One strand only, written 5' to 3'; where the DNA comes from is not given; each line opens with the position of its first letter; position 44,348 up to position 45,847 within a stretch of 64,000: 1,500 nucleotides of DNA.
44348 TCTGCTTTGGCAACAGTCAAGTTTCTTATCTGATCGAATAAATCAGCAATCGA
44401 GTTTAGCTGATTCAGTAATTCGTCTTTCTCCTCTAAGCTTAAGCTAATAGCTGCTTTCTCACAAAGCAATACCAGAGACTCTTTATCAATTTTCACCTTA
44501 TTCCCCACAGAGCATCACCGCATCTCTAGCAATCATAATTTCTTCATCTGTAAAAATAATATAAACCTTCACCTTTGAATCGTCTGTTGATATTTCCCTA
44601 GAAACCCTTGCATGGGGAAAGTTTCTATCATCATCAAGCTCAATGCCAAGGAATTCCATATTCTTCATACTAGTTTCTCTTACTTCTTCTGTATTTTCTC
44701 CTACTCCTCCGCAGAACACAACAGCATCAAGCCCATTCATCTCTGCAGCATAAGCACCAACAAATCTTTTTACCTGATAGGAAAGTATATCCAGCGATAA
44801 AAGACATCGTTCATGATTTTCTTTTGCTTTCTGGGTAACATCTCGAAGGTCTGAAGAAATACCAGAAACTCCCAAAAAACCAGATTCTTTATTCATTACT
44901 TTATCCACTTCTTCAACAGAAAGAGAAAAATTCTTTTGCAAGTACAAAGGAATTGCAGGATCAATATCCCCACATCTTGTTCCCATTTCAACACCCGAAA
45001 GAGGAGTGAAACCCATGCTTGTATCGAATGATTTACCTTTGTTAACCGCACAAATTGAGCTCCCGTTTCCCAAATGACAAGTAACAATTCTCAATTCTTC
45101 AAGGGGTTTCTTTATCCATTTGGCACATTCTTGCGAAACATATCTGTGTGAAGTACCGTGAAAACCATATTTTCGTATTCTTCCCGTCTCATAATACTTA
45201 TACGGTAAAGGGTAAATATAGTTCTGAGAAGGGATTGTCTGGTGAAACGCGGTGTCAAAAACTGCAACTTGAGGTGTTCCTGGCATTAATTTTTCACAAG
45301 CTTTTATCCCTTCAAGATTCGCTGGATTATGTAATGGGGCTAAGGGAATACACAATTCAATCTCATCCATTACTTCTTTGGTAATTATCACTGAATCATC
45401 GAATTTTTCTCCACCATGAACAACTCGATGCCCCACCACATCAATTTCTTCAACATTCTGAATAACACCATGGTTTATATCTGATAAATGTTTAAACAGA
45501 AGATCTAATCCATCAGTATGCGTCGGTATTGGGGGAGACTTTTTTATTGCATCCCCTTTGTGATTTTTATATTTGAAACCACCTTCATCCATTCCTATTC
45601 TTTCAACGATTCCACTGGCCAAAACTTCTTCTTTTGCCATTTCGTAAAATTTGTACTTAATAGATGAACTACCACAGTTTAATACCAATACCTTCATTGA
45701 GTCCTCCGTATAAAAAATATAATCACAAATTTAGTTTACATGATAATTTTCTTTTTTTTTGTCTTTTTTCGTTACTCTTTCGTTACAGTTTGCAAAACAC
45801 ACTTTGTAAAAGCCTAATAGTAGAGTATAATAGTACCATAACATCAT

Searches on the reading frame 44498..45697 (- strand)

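Call 25: search_protein_families(library=pfam, proteins=[window:44498-45697:-], max_evalue=0.00001)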
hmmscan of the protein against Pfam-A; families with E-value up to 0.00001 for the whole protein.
window:44498-45697:- (399 aa): 1 family
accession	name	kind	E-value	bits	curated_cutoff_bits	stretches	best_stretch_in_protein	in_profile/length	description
PF00871.23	Acetate_kinase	-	1.3e-155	518.3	22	1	2-391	1-392/392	Acetokinase family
